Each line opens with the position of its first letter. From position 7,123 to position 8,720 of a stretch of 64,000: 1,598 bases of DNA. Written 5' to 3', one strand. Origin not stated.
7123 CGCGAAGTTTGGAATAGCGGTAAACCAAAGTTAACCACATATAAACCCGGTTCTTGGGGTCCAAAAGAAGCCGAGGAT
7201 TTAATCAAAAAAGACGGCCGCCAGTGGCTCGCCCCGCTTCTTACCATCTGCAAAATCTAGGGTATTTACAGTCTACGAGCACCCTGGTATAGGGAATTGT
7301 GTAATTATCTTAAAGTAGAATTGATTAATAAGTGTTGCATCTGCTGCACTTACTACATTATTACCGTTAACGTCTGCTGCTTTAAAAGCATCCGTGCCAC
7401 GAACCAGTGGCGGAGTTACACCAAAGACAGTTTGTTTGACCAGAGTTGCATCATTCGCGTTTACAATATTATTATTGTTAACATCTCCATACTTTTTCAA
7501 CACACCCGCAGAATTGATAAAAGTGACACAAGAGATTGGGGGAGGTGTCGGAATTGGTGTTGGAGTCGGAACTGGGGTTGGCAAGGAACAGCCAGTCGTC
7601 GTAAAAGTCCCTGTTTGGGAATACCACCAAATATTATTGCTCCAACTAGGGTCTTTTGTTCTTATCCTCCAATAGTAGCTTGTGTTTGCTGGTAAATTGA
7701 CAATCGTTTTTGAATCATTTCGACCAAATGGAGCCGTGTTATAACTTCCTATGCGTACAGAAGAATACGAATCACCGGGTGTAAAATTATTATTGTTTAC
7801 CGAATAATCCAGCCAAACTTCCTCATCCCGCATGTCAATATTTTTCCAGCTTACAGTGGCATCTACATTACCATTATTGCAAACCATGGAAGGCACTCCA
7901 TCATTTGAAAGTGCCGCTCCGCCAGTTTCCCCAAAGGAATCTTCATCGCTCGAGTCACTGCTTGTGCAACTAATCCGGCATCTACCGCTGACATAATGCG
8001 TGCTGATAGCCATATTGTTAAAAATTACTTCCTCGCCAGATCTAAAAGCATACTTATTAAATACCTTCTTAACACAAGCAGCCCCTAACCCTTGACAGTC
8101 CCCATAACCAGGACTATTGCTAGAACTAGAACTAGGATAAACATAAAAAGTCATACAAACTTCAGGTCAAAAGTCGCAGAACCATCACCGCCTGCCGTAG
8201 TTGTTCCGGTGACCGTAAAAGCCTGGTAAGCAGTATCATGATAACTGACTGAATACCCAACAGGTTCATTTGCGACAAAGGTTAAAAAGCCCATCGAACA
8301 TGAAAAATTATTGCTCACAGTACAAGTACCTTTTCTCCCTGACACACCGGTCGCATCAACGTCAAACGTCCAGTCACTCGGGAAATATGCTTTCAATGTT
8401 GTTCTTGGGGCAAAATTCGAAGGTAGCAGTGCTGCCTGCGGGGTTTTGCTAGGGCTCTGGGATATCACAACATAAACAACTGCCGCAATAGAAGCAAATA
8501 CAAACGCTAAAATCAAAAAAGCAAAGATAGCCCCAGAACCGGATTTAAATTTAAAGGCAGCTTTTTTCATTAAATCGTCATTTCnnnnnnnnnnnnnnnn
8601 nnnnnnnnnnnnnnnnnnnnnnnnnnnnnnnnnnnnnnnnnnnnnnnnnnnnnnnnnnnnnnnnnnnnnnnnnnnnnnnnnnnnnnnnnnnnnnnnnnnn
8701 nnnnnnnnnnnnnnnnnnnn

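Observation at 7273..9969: Cluster of three or four signal-anchored proteins with dockerin-type Ca-binding repeats, inserted between zwf and gnd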

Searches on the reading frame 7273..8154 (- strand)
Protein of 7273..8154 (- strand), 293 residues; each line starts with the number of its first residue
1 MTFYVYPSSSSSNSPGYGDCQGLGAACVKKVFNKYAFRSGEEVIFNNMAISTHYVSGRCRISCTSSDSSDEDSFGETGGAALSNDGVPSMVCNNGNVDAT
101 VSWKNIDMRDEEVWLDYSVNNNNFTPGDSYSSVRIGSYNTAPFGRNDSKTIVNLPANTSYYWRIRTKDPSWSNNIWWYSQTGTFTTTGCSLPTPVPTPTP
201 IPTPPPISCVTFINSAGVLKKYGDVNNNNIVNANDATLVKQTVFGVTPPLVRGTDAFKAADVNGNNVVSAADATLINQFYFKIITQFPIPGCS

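Call 3: search_protein_families(library=pfam, proteins=[window:7273-8154:-], max_evalue=1)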
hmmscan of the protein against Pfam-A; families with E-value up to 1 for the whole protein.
window:7273-8154:- (293 aa): 3 families
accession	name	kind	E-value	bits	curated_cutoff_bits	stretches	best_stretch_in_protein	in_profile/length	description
PF00404.24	Dockerin_1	-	6.9e-10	39.4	22.9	1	222-278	1-54/57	Dockerin type I domain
PF16656.11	Pur_ac_phosph_N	-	0.008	17.2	30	1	98-186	14-93/93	Purple acid Phosphatase, N-terminal domain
PF13202.12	EF-hand_5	-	0.28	11.2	25.9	1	255-270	3-18/25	EF hand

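Call 4: search_protein_families(library=ncbifam, proteins=[window:7273-8154:-], max_evalue=1)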
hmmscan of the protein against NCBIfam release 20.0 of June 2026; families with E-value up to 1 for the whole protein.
window:7273-8154:- (293 aa): 1 family
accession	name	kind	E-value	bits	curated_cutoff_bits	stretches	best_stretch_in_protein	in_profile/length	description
NF049990.1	CellobisidaseCelK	equivalog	0.0002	19.7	1700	1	222-286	829-888/889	cellulose 1,4-beta-cellobiosidase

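Call 7: find_encoding_contigs(protein=window:7273-8154:-, flank=10000, max_places=6)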
Protein window:7273-8154:- (293 aa): 6 contigs read that carry it; 6 places shown.
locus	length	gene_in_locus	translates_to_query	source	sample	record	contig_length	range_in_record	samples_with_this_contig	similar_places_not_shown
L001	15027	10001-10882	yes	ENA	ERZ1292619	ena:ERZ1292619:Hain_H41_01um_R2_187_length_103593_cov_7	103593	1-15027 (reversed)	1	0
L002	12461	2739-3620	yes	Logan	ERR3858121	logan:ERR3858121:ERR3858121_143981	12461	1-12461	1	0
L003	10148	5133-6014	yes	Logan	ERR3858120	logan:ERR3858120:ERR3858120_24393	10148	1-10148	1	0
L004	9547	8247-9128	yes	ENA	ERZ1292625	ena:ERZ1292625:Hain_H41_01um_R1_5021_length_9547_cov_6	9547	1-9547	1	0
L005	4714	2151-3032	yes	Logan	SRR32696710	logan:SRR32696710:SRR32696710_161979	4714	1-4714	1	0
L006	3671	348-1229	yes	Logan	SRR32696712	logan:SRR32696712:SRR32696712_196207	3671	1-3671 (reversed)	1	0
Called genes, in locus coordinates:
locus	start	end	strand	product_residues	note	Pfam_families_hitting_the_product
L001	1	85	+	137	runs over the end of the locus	PF27226:AF_1845 (weak)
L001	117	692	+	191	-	-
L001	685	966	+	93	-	-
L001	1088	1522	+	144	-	-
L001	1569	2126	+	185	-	PF10099:RskA_C (weak)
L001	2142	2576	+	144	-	PF01467:CTP_transf_like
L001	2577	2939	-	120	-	PF02482:Ribosomal_S30AE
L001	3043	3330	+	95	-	PF02575:YbaB_DNA_bd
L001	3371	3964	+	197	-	PF21176:RecR_HhH, PF01751:Toprim, PF13662:Toprim_4, PF21175:RecR_C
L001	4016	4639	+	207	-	PF04542:Sigma70_r2, PF04545:Sigma70_r4, PF08281:Sigma70_r4_2 (weak)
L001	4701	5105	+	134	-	-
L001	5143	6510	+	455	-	PF01406:tRNA-synt_1e, PF09334:tRNA-synt_1g (weak)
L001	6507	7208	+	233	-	PF01182:Glucosamine_iso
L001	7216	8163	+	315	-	PF01488:Shikimate_DH (weak), PF03446:NAD_binding_2, PF03807:F420_oxidored (weak), PF00393:6PGD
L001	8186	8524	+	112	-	PF00404:Dockerin_1 (weak)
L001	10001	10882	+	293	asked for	PF00404:Dockerin_1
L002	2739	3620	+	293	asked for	PF00404:Dockerin_1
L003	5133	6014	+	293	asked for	PF00404:Dockerin_1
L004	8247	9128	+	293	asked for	PF00404:Dockerin_1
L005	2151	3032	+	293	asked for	PF00404:Dockerin_1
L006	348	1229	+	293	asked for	PF00404:Dockerin_1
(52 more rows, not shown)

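Call 35: search_solved_structures(query=window:7273-8154:-, max_evalue=0.1, show_alignments=2)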
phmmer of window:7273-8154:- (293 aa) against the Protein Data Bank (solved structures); distinct sequences matched with E-value up to 0.1: 20.
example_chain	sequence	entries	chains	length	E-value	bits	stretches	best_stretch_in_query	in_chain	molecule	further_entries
8x39_A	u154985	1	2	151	6.4e-08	35.3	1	220-289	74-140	Serine protease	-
8x3a_A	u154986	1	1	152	6.6e-08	35.2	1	220-289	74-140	Serine protease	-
4fl4_A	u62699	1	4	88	1e-06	31.3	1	221-289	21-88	Glycoside hydrolase family 9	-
4cj0_A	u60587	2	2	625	6e-06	28.8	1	220-289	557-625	ENDOGLUCANASE D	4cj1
1clc_A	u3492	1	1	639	6.2e-06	28.8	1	220-289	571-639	ENDOGLUCANASE CELD; EC: 3.2.1.4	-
4uyq_B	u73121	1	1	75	9.1e-06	28.2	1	222-289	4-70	Cellulosomal scaffoldin adaptor protein B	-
4dh2_B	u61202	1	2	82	1.8e-05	27.2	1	222-288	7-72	Dockerin type 1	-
2ccl_B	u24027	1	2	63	6.9e-05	25.3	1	222-284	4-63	ENDO-1,4-BETA-XYLANASE Y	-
5nrk_B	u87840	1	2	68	9.6e-05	24.8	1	221-288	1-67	DocCel5: Type I dockerin repeat domain from A. cellulolyticus family 5 endoglucanase WP_01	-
4uyp_B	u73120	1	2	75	0.00022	23.7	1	222-289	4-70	Cellulosomal scaffoldin adaptor protein B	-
8ajy_B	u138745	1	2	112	0.00046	22.6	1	221-282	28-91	Dockerin from ScaH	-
1ohz_B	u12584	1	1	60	0.0009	21.7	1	223-284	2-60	ENDO-1,4-BETA-XYLANASE Y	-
5nrm_B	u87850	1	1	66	0.0067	18.8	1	221-287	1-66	DocCel5: Type I dockerin repeat domain from A. cellulolyticus family 5 endoglucanase WP_01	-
5m2o_B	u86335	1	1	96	0.0081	18.5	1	216-286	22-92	Group I Dockerin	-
1daq_A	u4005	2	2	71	0.033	16.5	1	220-288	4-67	ENDOGLUCANASE SS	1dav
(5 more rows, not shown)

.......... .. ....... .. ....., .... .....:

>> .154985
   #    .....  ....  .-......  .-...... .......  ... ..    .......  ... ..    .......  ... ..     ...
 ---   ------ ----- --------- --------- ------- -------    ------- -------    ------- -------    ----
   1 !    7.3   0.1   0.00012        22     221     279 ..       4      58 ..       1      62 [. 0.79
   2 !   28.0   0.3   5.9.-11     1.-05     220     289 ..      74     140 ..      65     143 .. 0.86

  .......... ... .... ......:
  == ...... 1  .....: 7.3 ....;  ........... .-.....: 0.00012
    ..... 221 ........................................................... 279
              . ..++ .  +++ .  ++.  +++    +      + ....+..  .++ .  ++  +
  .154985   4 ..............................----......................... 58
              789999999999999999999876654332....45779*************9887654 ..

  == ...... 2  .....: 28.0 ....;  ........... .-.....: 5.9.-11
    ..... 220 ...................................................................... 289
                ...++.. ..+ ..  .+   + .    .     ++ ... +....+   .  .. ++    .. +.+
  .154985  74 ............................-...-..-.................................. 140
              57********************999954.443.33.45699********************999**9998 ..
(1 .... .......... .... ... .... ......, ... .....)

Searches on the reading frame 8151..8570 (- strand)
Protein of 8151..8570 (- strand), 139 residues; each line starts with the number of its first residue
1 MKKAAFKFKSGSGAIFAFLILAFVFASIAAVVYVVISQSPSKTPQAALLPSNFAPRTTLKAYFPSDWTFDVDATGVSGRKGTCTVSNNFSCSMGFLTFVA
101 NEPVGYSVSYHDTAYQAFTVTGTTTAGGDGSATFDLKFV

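Call 3: search_protein_families(library=pfam, proteins=[window:8151-8570:-], max_evalue=1)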
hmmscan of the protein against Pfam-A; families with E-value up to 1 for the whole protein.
window:8151-8570:- (139 aa): 0 families

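Call 4: search_protein_families(library=ncbifam, proteins=[window:8151-8570:-], max_evalue=1)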
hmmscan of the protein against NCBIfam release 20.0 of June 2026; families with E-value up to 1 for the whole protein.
window:8151-8570:- (139 aa): 2 families
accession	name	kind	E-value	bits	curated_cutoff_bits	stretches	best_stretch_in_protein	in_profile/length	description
NF000413.2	blaBKC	exception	0.05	12.8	650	1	39-81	225-267/313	BKC family carbapenem-hydrolyzing class A beta-lactamase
NF033626.2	blaBKC_GPC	exception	0.059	12.6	575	1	35-81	206-250/297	BKC/GPC family carbapenem-hydrolyzing class A beta-lactamase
